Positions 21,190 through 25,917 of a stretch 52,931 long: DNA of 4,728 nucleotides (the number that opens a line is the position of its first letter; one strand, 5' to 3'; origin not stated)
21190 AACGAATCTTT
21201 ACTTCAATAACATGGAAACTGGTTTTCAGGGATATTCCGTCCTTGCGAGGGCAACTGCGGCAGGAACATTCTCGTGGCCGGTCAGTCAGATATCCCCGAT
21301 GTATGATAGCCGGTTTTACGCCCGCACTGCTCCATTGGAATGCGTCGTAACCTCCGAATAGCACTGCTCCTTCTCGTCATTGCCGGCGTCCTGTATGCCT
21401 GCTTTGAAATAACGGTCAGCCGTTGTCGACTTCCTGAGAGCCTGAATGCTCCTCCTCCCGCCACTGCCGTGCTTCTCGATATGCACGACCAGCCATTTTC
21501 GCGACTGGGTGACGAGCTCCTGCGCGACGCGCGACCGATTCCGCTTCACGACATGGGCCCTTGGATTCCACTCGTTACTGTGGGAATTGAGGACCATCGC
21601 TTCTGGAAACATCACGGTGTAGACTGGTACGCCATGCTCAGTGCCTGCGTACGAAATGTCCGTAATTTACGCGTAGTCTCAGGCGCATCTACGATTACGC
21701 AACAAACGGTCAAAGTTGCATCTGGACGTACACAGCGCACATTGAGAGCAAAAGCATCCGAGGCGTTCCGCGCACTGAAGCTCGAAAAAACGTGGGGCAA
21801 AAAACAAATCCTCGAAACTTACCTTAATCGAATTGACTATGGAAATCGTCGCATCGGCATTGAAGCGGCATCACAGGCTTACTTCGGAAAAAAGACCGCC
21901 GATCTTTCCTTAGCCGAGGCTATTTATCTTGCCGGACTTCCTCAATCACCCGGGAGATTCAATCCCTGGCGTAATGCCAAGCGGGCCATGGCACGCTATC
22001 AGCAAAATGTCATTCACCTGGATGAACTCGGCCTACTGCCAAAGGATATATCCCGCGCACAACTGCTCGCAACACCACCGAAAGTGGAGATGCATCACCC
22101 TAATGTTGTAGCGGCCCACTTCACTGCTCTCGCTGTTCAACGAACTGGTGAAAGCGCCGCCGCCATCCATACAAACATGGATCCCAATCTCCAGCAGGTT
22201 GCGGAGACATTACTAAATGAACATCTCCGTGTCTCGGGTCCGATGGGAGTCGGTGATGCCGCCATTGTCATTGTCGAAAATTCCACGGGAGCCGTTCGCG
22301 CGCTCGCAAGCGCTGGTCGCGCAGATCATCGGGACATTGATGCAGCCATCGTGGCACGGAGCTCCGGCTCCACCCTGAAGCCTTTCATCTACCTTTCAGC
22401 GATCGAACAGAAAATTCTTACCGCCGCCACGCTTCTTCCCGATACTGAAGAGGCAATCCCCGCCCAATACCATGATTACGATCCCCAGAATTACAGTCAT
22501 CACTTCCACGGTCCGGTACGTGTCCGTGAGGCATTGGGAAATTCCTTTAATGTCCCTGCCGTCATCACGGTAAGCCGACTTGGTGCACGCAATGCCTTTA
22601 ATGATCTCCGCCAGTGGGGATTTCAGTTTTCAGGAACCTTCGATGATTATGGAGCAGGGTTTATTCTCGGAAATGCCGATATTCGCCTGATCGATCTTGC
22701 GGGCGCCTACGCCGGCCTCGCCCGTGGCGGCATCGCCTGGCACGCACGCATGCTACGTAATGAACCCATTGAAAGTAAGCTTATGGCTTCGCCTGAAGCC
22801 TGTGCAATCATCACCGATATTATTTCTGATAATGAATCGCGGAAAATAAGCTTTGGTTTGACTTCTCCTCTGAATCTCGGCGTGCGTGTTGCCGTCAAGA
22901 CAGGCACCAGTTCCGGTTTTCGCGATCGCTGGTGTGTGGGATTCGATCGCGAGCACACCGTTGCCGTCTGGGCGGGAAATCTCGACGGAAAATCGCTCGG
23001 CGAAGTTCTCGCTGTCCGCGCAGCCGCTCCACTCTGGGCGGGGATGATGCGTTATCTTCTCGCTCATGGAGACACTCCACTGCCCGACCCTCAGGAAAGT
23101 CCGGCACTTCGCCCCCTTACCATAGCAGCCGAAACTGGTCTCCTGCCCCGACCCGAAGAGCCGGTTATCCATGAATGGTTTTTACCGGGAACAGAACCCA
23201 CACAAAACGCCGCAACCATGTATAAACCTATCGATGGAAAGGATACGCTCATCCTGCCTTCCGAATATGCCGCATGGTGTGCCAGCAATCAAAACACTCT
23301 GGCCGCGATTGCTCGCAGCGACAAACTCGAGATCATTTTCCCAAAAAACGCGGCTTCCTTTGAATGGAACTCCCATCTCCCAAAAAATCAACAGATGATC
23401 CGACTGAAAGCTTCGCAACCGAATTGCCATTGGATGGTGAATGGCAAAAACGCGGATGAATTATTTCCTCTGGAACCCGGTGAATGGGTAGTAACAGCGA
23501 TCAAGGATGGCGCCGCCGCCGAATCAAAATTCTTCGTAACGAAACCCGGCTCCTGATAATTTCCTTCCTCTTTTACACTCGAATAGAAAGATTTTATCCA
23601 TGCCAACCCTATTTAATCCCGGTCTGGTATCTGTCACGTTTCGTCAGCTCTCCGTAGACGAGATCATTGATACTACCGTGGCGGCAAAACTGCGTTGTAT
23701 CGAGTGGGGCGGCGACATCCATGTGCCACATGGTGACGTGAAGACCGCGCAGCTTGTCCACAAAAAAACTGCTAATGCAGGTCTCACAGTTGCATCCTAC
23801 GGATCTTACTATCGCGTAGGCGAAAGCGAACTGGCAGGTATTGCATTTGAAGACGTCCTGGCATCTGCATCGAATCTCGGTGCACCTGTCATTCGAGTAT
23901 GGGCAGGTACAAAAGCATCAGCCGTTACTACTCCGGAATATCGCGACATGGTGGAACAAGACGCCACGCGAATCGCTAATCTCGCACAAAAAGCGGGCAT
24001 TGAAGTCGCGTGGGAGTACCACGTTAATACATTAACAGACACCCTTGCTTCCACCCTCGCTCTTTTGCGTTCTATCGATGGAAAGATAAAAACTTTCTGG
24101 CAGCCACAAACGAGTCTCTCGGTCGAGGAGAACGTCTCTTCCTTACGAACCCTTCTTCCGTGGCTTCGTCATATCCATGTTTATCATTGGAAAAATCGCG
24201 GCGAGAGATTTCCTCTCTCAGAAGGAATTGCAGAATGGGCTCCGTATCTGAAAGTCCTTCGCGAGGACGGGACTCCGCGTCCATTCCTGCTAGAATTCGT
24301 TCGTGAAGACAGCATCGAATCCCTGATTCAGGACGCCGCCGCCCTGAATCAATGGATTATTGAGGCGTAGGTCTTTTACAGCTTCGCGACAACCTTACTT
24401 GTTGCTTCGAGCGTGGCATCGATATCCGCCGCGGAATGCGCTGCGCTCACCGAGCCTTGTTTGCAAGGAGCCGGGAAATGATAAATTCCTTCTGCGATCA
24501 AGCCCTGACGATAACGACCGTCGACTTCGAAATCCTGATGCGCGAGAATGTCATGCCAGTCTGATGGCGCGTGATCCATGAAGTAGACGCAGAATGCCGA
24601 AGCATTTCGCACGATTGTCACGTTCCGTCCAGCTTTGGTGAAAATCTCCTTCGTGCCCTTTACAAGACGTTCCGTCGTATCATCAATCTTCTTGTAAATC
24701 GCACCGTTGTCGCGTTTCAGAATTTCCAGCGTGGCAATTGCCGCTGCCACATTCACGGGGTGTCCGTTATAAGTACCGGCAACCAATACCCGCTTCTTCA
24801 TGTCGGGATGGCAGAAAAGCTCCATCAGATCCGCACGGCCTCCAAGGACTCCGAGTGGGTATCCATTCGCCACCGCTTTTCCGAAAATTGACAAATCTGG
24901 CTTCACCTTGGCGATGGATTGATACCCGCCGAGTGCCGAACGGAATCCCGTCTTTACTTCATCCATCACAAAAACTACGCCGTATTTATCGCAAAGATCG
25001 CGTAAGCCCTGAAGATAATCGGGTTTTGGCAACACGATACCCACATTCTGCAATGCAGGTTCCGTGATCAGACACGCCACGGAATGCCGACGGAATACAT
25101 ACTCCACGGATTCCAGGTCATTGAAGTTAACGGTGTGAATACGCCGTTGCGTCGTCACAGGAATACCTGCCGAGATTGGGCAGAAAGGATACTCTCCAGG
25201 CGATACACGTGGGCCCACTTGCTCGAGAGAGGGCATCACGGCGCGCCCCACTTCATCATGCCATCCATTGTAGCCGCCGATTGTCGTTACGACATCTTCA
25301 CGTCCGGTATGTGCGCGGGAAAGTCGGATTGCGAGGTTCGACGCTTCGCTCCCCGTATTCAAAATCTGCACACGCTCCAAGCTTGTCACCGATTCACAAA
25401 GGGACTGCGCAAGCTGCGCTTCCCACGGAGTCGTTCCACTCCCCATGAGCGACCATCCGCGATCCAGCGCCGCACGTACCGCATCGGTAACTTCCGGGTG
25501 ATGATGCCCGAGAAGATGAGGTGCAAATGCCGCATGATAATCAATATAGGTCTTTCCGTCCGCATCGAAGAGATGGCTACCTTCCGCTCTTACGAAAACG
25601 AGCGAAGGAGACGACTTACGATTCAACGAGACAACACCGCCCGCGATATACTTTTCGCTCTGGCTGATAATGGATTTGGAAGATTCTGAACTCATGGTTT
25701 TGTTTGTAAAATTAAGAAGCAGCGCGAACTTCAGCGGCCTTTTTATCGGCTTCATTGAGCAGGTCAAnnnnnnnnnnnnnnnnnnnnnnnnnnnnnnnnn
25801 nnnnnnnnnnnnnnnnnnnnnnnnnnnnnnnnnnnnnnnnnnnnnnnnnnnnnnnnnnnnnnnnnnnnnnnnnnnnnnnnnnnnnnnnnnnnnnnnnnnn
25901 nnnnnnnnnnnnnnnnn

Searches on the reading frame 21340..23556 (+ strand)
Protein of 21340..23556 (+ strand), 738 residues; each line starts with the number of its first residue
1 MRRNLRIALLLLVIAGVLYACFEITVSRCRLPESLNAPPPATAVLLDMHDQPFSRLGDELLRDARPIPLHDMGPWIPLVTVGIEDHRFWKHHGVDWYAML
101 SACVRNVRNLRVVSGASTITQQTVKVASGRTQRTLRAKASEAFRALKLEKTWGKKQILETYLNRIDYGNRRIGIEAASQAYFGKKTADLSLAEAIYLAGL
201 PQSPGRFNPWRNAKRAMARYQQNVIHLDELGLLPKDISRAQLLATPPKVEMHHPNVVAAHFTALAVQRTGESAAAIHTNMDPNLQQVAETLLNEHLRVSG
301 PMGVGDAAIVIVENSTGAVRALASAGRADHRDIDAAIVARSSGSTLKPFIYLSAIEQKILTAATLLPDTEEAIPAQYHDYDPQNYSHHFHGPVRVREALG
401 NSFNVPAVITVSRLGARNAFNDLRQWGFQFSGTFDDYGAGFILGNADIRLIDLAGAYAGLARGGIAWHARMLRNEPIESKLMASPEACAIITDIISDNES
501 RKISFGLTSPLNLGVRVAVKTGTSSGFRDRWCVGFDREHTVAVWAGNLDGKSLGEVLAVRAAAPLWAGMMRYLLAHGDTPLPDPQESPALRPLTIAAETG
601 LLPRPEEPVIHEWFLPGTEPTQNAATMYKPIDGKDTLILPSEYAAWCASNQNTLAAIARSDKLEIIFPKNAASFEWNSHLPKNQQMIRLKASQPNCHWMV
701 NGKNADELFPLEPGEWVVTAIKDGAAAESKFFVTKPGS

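Call 16: search_protein_families(library=pfam, proteins=[window:21340-23556:+], max_evalue=0.001)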
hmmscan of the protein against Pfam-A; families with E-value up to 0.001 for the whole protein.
window:21340-23556:+ (738 aa): 3 families
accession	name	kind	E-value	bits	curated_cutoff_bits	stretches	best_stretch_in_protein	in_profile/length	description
PF00912.28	Transgly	-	6.9e-53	179.2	27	1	63-221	13-171/178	Transglycosylase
PF00905.27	Transpeptidase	-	2.9e-15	56.7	22.1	1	308-552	2-282/299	Penicillin binding protein transpeptidase domain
PF06832.18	BiPBP_C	-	0.00031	21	26.8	1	659-720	8-78/90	Penicillin-Binding Protein C-terminus Family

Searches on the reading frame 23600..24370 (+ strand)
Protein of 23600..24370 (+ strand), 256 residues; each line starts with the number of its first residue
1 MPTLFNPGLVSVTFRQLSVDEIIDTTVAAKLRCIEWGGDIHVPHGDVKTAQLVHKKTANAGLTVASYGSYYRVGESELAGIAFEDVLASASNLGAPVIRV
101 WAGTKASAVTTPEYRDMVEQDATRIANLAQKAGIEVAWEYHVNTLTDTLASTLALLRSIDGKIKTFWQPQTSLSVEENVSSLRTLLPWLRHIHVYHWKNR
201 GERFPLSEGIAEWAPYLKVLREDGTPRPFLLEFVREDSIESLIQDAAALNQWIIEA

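Call 8: search_protein_families(library=pfam, proteins=[window:23600-24370:+], max_evalue=0.001)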
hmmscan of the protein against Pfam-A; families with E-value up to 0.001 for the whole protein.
window:23600-24370:+ (256 aa): 1 family
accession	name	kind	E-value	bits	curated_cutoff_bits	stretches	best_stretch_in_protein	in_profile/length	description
PF01261.30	AP_endonuc_2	-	9e-14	52.2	31.1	1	29-246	7-242/249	Xylose isomerase-like TIM barrel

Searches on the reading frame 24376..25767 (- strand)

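Call 8: search_protein_families(library=pfam, proteins=[window:24376-25767:-], max_evalue=0.001)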
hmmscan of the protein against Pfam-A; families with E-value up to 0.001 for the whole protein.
window:24376-25767:- (463 aa): 1 family
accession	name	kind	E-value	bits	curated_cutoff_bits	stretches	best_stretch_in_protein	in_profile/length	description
PF00202.27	Aminotran_3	-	6.3e-56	190.2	30.5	1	54-399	9-352/403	Aminotransferase class-III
